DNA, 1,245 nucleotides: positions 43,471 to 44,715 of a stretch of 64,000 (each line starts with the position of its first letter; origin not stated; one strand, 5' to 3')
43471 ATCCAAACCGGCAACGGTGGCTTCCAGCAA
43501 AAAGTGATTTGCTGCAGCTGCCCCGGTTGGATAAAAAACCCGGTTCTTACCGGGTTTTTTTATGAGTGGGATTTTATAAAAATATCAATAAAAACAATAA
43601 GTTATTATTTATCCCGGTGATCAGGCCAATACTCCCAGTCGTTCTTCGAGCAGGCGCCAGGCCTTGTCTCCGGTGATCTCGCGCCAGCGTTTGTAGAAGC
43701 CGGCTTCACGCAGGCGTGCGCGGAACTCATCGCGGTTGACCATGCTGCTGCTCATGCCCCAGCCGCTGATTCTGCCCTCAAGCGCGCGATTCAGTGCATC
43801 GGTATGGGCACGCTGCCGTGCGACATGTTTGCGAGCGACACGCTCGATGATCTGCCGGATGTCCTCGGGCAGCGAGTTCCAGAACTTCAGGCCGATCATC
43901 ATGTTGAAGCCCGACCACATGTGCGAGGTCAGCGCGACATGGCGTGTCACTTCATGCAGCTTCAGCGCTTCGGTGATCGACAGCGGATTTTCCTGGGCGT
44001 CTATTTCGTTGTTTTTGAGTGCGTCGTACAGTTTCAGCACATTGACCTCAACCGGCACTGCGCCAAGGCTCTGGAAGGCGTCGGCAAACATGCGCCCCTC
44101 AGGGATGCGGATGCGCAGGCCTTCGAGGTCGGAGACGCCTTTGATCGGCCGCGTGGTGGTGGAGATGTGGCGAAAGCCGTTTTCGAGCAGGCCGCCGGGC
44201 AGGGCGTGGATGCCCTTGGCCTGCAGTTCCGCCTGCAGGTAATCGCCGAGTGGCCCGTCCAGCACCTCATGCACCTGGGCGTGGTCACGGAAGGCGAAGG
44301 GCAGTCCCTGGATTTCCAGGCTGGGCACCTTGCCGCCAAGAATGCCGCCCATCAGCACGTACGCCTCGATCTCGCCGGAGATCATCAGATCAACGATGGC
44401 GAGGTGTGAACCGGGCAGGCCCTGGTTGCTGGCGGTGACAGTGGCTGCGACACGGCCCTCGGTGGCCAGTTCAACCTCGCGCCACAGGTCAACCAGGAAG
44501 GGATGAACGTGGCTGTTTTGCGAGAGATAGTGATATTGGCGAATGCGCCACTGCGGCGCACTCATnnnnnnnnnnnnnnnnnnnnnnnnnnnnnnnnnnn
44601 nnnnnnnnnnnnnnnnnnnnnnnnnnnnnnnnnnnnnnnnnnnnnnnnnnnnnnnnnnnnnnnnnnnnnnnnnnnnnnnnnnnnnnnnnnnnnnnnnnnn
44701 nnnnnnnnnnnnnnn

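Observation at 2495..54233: Unexplained recurrent AT-rich element (core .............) at gene boundaries and inside coding N-termini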

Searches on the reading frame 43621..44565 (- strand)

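Call 39: search_protein_families(library=pfam, proteins=[window:43621-44565:-], max_evalue=0.00001)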
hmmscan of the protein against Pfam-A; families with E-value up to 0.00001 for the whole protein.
window:43621-44565:- (314 aa): 1 family
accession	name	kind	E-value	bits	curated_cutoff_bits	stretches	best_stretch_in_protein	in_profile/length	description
PF03480.18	DctP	-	1.4e-56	192.4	23.4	1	12-286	3-276/286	Bacterial extracellular solute-binding protein, family 7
